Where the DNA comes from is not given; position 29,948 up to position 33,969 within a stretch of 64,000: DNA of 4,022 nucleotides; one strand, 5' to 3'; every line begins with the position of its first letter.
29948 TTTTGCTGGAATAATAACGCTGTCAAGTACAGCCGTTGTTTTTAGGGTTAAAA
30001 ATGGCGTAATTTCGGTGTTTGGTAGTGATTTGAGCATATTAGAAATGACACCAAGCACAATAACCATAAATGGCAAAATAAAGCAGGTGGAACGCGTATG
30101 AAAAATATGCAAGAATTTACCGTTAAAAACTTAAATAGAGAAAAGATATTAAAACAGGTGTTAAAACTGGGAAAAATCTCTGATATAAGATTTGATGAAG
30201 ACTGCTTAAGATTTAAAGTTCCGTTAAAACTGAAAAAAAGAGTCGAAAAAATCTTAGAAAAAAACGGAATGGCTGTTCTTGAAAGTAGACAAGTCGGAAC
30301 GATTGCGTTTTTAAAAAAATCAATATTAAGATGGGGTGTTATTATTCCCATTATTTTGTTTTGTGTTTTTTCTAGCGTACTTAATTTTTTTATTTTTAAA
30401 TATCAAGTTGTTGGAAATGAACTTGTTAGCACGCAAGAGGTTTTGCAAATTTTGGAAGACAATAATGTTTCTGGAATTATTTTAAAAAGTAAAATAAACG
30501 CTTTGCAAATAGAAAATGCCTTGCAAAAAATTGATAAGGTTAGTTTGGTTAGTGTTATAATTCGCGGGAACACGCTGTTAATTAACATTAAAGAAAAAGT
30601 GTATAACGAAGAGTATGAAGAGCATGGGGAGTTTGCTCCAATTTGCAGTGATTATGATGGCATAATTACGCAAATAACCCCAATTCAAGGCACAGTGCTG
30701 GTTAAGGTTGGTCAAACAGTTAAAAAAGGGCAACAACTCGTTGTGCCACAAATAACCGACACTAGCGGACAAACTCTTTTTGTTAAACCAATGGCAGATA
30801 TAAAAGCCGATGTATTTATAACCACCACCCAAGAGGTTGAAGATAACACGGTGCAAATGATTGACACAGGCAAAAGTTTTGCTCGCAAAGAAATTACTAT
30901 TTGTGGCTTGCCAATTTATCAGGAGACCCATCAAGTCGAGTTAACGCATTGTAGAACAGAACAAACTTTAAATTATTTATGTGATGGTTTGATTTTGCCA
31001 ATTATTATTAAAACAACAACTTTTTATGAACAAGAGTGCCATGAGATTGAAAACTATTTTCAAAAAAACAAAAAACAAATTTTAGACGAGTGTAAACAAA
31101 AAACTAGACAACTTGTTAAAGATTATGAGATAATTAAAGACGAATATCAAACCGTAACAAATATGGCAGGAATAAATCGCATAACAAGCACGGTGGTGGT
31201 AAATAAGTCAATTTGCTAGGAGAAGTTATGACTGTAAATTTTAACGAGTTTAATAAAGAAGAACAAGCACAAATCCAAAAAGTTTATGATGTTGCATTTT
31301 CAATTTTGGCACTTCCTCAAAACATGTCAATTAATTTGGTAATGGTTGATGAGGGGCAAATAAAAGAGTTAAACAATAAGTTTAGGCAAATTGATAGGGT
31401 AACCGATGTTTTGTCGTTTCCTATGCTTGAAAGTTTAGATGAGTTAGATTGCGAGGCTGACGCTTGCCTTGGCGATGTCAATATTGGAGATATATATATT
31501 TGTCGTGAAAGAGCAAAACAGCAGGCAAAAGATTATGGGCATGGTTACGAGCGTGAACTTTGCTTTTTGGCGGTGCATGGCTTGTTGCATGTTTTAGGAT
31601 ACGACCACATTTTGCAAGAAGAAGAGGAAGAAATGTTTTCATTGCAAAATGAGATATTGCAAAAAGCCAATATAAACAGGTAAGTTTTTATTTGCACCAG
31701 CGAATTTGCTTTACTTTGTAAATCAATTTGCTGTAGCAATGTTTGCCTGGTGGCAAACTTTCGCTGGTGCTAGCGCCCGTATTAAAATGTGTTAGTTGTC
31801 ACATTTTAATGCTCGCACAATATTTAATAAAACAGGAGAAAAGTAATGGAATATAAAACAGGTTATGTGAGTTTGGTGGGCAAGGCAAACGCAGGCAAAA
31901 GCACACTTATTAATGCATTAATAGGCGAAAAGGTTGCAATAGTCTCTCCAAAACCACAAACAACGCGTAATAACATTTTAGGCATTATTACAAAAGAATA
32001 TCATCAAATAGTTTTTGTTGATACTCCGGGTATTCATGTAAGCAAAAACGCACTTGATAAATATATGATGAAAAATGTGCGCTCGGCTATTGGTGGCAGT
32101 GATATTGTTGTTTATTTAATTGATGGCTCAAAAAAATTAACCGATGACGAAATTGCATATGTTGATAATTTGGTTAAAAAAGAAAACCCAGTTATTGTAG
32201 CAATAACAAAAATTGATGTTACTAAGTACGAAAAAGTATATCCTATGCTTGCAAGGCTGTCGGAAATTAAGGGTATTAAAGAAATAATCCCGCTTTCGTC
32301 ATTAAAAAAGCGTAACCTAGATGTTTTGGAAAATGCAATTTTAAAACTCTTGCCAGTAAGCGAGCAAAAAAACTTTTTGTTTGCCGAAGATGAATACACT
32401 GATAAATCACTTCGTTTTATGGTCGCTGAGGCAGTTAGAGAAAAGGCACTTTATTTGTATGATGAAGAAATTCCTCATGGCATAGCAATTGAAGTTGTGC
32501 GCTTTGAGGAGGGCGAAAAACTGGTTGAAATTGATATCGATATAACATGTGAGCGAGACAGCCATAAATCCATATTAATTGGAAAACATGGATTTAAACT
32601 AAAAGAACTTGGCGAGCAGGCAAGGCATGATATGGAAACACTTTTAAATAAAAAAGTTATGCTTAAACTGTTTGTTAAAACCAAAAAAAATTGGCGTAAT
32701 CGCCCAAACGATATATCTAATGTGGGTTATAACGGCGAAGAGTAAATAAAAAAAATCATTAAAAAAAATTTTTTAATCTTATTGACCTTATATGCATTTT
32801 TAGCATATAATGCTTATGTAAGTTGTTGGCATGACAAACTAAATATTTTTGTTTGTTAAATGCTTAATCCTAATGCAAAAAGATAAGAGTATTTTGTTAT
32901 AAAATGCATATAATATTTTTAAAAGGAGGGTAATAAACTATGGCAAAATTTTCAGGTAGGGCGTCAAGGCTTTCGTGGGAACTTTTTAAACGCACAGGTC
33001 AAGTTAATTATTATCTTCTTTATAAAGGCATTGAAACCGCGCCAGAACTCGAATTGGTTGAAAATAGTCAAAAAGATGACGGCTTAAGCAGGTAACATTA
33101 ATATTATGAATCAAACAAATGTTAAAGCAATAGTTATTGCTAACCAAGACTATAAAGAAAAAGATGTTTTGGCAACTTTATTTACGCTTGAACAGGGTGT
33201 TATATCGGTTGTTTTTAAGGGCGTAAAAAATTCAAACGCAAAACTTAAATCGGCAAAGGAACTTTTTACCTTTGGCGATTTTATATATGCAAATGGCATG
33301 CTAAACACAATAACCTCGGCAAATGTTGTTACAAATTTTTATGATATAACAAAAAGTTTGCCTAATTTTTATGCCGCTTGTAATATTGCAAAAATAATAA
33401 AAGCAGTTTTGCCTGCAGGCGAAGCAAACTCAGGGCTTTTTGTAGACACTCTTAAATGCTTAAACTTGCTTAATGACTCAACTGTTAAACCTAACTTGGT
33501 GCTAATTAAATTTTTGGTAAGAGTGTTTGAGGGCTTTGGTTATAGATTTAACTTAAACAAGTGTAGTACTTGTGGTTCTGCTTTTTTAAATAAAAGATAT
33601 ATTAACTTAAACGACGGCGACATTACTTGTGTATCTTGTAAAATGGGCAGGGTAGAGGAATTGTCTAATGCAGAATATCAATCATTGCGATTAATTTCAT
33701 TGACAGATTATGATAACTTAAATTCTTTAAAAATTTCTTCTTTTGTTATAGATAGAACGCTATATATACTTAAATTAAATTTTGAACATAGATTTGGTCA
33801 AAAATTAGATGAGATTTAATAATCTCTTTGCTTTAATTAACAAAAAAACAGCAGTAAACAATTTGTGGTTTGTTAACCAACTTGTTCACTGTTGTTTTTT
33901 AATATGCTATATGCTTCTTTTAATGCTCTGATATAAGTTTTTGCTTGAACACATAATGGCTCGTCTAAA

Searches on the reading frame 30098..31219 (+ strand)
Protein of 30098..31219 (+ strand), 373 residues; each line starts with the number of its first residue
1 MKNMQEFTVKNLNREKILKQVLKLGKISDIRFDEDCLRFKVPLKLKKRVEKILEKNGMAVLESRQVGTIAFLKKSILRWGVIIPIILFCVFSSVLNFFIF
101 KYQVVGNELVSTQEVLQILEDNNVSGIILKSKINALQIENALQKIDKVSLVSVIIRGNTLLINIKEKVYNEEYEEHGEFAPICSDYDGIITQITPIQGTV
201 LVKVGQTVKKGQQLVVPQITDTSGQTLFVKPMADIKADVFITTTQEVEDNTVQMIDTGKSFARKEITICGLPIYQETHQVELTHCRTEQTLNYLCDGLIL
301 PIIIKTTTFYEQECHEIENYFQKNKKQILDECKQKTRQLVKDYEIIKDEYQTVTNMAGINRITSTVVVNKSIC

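Call 80: search_protein_families(library=pfam, proteins=[window:30098-31219:+], max_evalue=0.00001)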
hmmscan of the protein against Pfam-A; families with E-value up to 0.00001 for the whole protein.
window:30098-31219:+ (373 aa): 1 family
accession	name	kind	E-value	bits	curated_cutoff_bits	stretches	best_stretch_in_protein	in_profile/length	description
PF06898.16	YqfD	-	1.9e-50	172.3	25.2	1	12-372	14-379/379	Putative stage IV sporulation protein YqfD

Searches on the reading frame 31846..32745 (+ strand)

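Call 81: search_protein_families(library=pfam, proteins=[window:31846-32745:+], max_evalue=0.00001)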
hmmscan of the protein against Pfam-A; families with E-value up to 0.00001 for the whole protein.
window:31846-32745:+ (299 aa): 8 families
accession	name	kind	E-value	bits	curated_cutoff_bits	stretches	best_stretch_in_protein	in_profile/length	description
PF01926.29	MMR_HSR1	-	7e-26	91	21.9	1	8-122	2-113/113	50S ribosome-binding GTPase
PF07650.23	KH_2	-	1.3e-15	57.4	22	1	208-284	1-78/78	KH domain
PF00350.29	Dynamin_N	-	1.2e-13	51.9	27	1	9-47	2-40/168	Dynamin family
PF02421.24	FeoB_N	-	6.2e-13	49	27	1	8-164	3-155/156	Ferrous iron transport protein B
PF00009.33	GTP_EFTU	-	1.7e-08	34.7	26.5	1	50-170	66-187/188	Elongation factor Tu GTP binding domain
PF04548.22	AIG1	-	1.7e-07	31.2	27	1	10-108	5-106/212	AIG1 family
PF10662.15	PduV-EutP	-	2.8e-07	30.9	21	1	8-165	4-141/143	Ethanolamine utilisation - propanediol utilisation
PF03193.22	RsgA_GTPase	-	6.9e-06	26.4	30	0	7-64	108-169/174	RsgA GTPase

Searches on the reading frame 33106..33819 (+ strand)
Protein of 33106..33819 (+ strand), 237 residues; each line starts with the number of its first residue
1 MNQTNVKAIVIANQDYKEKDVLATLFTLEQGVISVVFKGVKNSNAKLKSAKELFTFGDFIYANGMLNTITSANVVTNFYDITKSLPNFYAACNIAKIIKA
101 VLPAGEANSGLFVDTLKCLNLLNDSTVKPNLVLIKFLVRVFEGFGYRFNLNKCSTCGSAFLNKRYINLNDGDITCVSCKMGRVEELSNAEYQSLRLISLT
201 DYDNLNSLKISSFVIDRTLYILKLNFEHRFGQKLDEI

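Call 81: search_protein_families(library=pfam, proteins=[window:33106-33819:+], max_evalue=0.00001)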
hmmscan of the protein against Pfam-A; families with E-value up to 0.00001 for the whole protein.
window:33106-33819:+ (237 aa): 2 families
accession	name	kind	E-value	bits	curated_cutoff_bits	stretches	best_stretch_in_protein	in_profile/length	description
PF02565.21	RecO_C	-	2.9e-18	66.6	22.1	1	85-233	4-152/157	Recombination protein O C terminal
PF11967.14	RecO_N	-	3.9e-18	65.7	27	1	1-78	1-80/80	Recombination protein O N terminal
